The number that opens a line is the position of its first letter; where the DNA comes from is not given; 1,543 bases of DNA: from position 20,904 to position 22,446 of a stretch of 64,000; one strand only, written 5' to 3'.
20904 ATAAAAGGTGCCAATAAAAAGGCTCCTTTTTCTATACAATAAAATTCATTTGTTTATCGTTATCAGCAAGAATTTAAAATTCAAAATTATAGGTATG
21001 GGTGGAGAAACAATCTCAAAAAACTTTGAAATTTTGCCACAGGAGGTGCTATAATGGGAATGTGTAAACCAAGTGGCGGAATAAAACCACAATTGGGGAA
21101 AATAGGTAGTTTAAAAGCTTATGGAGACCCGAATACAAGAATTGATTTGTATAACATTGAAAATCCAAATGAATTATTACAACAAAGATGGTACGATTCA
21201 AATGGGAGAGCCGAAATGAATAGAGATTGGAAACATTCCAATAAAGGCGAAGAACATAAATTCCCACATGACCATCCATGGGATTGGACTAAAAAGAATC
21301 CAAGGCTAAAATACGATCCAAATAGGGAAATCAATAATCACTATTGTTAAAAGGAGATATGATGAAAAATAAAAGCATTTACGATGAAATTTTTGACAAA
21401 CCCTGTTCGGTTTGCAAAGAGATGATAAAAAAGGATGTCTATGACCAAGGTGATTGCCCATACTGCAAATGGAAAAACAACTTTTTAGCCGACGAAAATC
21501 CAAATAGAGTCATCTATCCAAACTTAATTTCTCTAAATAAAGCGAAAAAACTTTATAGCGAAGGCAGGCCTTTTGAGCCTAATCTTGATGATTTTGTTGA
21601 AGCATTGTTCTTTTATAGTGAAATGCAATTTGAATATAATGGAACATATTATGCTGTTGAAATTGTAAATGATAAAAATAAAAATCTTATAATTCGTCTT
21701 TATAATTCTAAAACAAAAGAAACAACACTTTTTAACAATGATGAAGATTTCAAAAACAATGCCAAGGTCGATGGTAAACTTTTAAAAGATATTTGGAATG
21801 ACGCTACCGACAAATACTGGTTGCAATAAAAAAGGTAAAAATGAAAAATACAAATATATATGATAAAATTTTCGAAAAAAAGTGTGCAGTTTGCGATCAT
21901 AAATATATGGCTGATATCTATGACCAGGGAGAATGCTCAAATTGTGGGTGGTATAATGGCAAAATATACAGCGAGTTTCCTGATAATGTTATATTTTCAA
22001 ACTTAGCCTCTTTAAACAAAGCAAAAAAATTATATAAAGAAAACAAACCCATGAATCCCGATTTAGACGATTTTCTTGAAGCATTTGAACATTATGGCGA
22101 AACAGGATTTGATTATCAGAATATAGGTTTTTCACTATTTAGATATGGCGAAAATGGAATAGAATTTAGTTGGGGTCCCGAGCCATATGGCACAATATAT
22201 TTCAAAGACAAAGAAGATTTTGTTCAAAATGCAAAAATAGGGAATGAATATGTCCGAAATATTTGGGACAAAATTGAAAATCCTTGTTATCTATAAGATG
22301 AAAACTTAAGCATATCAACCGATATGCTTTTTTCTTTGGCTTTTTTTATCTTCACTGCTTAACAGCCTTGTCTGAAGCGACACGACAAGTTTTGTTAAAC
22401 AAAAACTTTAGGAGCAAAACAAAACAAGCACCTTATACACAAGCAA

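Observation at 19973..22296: Tandem small-protein / zinc-ribbon-protein cassettes: candidate orphan toxin-tip + immunity array with no delivery domain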

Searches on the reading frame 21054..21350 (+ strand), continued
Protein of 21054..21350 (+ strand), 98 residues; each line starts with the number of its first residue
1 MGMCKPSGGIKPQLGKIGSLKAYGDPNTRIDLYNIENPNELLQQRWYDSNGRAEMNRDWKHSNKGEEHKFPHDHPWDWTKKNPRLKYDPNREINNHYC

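Call 99: get_annotated_region(hit=H38, flank=8000)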
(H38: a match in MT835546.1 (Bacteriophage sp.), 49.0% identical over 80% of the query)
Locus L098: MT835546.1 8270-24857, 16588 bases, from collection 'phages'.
description: UNVERIFIED: Bacteriophage sp. clone scaffold_145 genomic sequence.
organism: Bacteriophage sp. (NCBI taxid 38018)
taxonomy: Viruses
host: -; source: human fecal samples; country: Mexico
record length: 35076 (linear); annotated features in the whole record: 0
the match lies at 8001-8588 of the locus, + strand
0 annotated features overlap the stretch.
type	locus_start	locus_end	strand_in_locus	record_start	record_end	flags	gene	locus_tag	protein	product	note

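Call 100: get_annotated_region(hit=H26, flank=3000)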
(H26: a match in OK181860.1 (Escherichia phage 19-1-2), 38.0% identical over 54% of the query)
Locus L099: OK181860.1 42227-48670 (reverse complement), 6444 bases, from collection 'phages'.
description: Escherichia phage 19-1-2 clone Scaffold2_1 genomic sequence.
organism: Escherichia phage 19-1-2 (NCBI taxid 2893950)
taxonomy: Viruses; Duplodnaviria; Heunggongvirae; Uroviricota; Caudoviricetes; Vequintavirinae; Avunavirus
host: Escherichia sp.; source: marmot respiratory tract; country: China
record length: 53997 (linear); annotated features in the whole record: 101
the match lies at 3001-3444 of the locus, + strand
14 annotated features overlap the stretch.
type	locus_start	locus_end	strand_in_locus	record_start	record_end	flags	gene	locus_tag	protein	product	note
CDS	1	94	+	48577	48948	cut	-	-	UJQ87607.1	hypothetical protein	peg.204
CDS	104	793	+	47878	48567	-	-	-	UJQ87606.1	hypothetical protein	peg.203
CDS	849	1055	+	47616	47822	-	-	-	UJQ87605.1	hypothetical protein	peg.202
CDS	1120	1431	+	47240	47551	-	-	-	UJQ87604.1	hypothetical protein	peg.201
CDS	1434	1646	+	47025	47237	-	-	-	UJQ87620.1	hypothetical protein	peg.200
CDS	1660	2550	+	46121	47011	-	-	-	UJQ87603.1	hypothetical protein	peg.199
CDS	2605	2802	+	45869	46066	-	-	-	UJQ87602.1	hypothetical protein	peg.198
CDS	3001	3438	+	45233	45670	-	-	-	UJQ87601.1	hypothetical protein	peg.197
CDS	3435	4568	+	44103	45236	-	-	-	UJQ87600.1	hypothetical protein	peg.196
CDS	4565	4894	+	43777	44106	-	-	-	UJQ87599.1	hypothetical protein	peg.195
CDS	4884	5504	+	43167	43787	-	-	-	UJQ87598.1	hypothetical protein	peg.194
CDS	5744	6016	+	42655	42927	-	-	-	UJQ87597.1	endonuclease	peg.193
CDS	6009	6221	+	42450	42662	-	-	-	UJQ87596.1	hypothetical protein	peg.192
CDS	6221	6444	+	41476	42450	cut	-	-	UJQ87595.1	exonuclease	peg.191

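Call 107: search_protein_families(library=pfam, proteins=[L098:8557-8976:+, L098:8954-9259:+, L085:5914-6288:+, L091:1666-2115:+], max_evalue=0.01)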
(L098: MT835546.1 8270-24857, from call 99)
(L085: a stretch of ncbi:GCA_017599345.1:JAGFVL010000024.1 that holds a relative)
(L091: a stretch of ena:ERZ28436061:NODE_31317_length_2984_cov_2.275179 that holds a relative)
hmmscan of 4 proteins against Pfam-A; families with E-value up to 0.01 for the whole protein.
L098:8557-8976:+ (139 aa): 0 families

L098:8954-9259:+ (101 aa): 0 families

L085:5914-6288:+ (124 aa): 1 family
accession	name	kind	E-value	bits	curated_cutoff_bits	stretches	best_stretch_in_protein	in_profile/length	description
PF24711.1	YxiG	-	0.00013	22.6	27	1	2-48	6-55/129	YxiG-like protein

L091:1666-2115:+ (149 aa): 0 families

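Call 111: search_protein_families(library=ncbifam, proteins=[P0246, P0205, P0195, P0153, P0169, L085:5914-6288:+], max_evalue=0.01)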
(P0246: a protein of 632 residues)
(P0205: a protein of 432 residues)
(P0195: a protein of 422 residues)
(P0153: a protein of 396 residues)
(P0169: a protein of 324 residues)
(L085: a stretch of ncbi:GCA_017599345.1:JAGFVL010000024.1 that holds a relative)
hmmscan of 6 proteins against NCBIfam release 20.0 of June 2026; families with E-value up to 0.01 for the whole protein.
P0246 (632 aa): 1 family
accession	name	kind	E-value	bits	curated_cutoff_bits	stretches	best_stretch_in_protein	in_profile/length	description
NF035934.1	ESAT6_2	subfamily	2.1e-05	24.6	100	1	4-62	3-59/96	pore-forming ESAT-6 family protein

P0205 (432 aa): 1 family
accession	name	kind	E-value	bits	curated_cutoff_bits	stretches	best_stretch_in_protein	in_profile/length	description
TIGR02169.1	SMC_prok_A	equivalog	0.0097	13.6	729.4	0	78-176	308-406/1165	chromosome segregation protein SMC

P0195 (422 aa): 0 families

P0153 (396 aa): 2 families
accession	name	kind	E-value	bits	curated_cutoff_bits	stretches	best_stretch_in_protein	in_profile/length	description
TIGR03696.1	Rhs_assc_core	domain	3.8e-24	85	32.5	1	84-164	1-76/76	RHS repeat-associated core domain-containing protein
NF041261.1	RHS_core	equivalog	3.7e-12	44.9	2000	1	24-163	1124-1260/1261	RHS element core protein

P0169 (324 aa): 0 families

L085:5914-6288:+ (124 aa): 0 families

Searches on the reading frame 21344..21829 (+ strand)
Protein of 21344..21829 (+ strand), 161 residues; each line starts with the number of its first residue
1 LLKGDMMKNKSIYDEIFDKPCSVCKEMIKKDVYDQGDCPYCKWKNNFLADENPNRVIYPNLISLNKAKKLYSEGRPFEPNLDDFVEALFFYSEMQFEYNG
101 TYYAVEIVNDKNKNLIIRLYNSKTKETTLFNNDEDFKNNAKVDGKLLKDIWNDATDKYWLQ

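Call 4: search_protein_families(library=pfam, proteins=[window:21344-21829:+], max_evalue=1)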
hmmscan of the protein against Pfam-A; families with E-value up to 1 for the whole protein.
window:21344-21829:+ (161 aa): 4 families
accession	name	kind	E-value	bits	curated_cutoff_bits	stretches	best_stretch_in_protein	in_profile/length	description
PF14206.11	Cys_rich_CPCC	-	8.3e-06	25.9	24.5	1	20-73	2-56/75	Cysteine-rich CPCC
PF11571.13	Med27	-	0.04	14.7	25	1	11-31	44-64/86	Mediator complex subunit 27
PF04134.17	DCC1-like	-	0.13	14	27.8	0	33-57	3-26/113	DCC1-like thiol-disulfide oxidoreductase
PF07732.21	Cu-oxidase_3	-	0.13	12.7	21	1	97-144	19-66/119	Multicopper oxidase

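Call 9: search_protein_families(library=ncbifam, proteins=[window:21362-21829:+], max_evalue=1)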
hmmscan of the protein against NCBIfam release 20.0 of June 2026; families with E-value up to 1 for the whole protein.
window:21362-21829:+ (155 aa): 4 families
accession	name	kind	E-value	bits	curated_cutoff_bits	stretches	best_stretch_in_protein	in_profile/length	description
TIGR00100.1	hypA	equivalog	0.13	12.3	88.1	1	12-40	70-98/116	hydrogenase maturation nickel metallochaperone HypA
TIGR02180.1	GRX_euk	equivalog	0.3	11.3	87.25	1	26-49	3-26/84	glutaredoxin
NF034126.3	PRK09521.1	equivalog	0.35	10.6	90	0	15-39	147-170/180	exosome complex RNA-binding protein Csl4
NF001606.0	PRK00398.1-3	equivalog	0.48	10.3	72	1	15-35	5-25/44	DNA-directed RNA polymerase subunit P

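Call 28: search_protein_families(library=padloc, proteins=[window:21362-21829:+], max_evalue=1)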
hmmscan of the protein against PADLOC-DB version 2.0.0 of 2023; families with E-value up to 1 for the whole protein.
window:21362-21829:+ (155 aa): 0 families

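Call 29: search_protein_families(library=phrogs, proteins=[window:21362-21829:+], max_evalue=0.1)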
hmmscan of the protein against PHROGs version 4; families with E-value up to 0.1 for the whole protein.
window:21362-21829:+ (155 aa): 5 families
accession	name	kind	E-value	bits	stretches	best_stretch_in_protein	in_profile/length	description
phrog_3711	-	unknown function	2.9e-10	41.1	1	74-149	2-73/77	-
phrog_6332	-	unknown function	4.7e-07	30.6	1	15-71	10-59/60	-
phrog_13528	-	unknown function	0.048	14.7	0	83-139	41-96/113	-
phrog_20871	-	unknown function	0.054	14.4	1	96-154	67-123/134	-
phrog_3627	-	unknown function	0.092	13.4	0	106-132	9-35/70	-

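Call 46: find_homologous_proteins(query=window:21362-21829:+, max_evalue=0.001)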
Query window:21362-21829:+ (155 aa): 127 proteins with E <= 0.001 among 190 candidates; the best 120 are listed.
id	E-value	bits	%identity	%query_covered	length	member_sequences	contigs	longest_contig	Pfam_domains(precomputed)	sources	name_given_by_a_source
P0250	8.0e-89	314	88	100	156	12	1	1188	PF14206.12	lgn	-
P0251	5.1e-81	288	80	100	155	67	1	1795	PF14206.12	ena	-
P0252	1.3e-80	287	82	100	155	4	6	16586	PF14206.12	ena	-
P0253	1.7e-80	287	82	100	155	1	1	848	PF14206.12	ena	-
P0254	1.7e-79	283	79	100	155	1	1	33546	PF14206.12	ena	-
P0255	3.8e-79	282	77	100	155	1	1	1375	-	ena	-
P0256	9.2e-77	275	77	100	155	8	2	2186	-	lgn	-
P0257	5.8e-75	269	76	100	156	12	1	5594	PF14206.12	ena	-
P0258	1.4e-74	268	75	100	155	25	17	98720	PF14206.12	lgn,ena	-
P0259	3.1e-73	263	74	100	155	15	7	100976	PF14206.12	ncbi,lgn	-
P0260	1.5e-72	261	72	100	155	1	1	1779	PF14206.12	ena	-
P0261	2.2e-72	260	72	100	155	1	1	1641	PF14206.12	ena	-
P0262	7.5e-72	259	74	100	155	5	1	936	-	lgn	-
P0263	1.6e-71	257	77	100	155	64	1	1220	PF14206.12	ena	-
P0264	6.9e-71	255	72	100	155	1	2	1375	-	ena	-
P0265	3.0e-70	253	73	100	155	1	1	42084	PF14206.12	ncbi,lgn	-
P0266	1.1e-69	252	70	100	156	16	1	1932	PF14206.12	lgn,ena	-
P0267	3.8e-69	250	69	100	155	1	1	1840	PF14206.12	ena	-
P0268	2.6e-68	247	73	100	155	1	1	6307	PF14206.12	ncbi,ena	-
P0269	5.4e-68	246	70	100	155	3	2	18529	PF14206.12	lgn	-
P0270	2.4e-67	244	69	100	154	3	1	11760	PF14206.12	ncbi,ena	-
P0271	4.2e-67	243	68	100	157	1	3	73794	PF14206.12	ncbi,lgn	-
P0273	4.1e-66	240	70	100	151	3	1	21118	PF14206.12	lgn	-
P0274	4.8e-66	240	68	100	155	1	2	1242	PF14206.12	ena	-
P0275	5.4e-66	240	67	100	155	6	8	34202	PF14206.12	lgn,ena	-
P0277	4.3e-65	237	67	100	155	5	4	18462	PF14206.12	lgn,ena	-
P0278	4.9e-65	236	68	100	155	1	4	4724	PF14206.12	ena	-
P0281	2.3e-64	234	65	100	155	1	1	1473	PF14206.12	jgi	-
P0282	4.1e-64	233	66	100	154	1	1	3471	PF14206.12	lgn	-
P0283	4.8e-63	230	64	100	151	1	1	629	PF14206.12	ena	-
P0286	1.4e-62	228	66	100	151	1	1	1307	PF14206.12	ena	-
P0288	1.8e-61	225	65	100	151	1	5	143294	PF14206.12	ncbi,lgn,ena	-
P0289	1.3e-60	222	60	100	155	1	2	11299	PF14206.12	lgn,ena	-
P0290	3.6e-60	221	61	100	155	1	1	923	PF14206.12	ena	-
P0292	4.9e-60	220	61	100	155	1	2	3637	PF14206.12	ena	-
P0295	2.0e-59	218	62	100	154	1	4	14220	PF14206.12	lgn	-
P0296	7.0e-59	216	60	100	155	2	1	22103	PF14206.12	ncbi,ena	-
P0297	1.9e-58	215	61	100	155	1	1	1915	PF14206.12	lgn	-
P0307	4.0e-55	204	63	95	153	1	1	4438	PF14206.12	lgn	-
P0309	9.1e-55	203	61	98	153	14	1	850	PF14206.12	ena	-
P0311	1.4e-54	202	72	79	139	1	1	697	PF14206.12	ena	-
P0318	5.2e-54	201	60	99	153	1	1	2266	PF14206.12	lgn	-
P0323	2.3e-53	199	58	93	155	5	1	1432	PF14206.12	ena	-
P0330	1.5e-52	196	59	98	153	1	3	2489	PF14206.12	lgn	-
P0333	3.0e-51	192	60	94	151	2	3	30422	PF14206.12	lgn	-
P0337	2.2e-50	189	59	91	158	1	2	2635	PF14206.12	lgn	-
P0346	4.1e-45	172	54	94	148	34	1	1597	PF14206.12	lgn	-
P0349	1.9e-43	166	54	98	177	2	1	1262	PF14206.12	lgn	-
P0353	4.5e-40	155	52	98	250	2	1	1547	PF14206.12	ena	-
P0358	6.8e-34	135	49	96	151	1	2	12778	PF14206.12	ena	-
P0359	1.5e-33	134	48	96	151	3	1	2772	PF14206.12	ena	-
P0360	1.8e-32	131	47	96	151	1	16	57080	PF14206.12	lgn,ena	-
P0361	2.8e-32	130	47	96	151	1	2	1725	PF14206.12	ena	-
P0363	3.9e-32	130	47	96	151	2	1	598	PF14206.12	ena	-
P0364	7.3e-32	129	47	96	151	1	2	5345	PF14206.12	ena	-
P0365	6.0e-31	126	46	96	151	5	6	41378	PF14206.12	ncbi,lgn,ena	-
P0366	9.9e-31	125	47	91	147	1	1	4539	PF14206.12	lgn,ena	-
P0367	1.6e-30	124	49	91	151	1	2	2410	PF14206.12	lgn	-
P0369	1.2e-29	121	42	95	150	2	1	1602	PF14206.12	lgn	-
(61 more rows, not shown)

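Call 65: search_solved_structures(query=window:21362-21829:+, max_evalue=1, show_alignments=2)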
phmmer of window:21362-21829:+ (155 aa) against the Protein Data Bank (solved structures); distinct sequences matched with E-value up to 1: 7.
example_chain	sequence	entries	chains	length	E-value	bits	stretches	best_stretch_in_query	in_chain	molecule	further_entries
8ey4_I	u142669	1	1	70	0.16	15.3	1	14-67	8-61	Cys_rich_CPCC domain-containing protein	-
6g81_A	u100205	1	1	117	0.2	15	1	6-51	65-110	Hydrogenase maturation factor HypA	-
2kdx_A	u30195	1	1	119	0.21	14.9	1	6-51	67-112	Hydrogenase/urease nickel incorporation protein hypA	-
8ey3_A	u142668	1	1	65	0.24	14.7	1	14-67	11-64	Cys_rich_CPCC domain-containing protein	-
8v3m_A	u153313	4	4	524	0.28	14.5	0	45-73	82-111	Cytosolic carboxypeptidase-like protein 5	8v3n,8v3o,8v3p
8v3q_A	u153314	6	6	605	0.36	14.1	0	45-73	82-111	Cytosolic carboxypeptidase-like protein 5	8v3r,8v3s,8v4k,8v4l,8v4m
3lgc_A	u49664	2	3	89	0.58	13.5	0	22-46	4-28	Glutaredoxin 1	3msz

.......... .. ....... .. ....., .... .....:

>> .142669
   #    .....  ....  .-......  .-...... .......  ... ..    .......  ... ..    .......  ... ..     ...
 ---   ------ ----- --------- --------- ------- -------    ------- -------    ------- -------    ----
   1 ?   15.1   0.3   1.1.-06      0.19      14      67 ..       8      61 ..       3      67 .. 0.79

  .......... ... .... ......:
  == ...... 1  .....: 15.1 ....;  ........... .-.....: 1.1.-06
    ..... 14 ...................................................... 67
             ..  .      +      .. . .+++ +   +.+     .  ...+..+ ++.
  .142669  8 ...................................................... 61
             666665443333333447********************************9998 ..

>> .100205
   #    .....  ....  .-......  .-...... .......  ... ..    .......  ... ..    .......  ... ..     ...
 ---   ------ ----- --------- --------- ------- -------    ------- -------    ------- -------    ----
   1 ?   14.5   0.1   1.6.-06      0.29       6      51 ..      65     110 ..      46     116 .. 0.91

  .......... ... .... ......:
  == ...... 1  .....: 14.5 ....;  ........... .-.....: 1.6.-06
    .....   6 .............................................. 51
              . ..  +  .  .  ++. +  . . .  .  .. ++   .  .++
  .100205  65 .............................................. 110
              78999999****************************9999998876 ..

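Call 77: predict_structure(alignment_id=A6)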
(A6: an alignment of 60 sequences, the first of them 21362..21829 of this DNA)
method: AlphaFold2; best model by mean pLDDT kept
length: 155 residues; sequences in the alignment: 60
mean_pLDDT: 94.5   pTM: 0.85
mean pLDDT of the five models: 94.5, 93.8, 93.7, 92.7, 92.4
residues with pLDDT >= 90: 143; 70-90: 7; 50-70: 5; < 50: 0
segments of 3 or more residues with pLDDT < 50: none
pLDDT, mean of each block of 10 residues (from residue 1): 73 97 94 96 96 96 96 96 96 98 95 98 98 97 97 86
secondary structure, 60 per line:
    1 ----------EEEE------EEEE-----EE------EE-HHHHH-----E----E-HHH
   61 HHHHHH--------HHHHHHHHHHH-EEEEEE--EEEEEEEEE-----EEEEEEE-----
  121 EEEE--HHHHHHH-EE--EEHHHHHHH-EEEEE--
elements in order: E11-14 E21-24 H41-45 H58-66 H75-85 E87-92 E95-103 E109-115 E121-124 H127-133 H141-147 E149-153

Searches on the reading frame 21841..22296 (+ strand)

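Call 4: search_protein_families(library=pfam, proteins=[window:21841-22296:+], max_evalue=1)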
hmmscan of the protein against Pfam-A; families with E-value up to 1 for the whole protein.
window:21841-22296:+ (151 aa): 1 family
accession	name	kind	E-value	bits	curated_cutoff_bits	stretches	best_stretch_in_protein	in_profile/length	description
PF14206.11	Cys_rich_CPCC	-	3.9e-05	23.8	24.5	1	14-67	2-56/75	Cysteine-rich CPCC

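Call 9: search_protein_families(library=ncbifam, proteins=[window:21841-22296:+], max_evalue=1)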
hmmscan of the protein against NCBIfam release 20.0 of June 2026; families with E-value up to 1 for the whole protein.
window:21841-22296:+ (151 aa): 2 families
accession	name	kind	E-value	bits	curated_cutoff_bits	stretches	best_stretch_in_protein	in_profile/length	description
TIGR00100.1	hypA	equivalog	0.13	12.3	88.1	1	5-42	63-100/116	hydrogenase maturation nickel metallochaperone HypA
TIGR03557.1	F420_G6P_family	subfamily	0.23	10.6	210.4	1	39-92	237-289/316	TIGR03557 family F420-dependent LLM class oxidoreductase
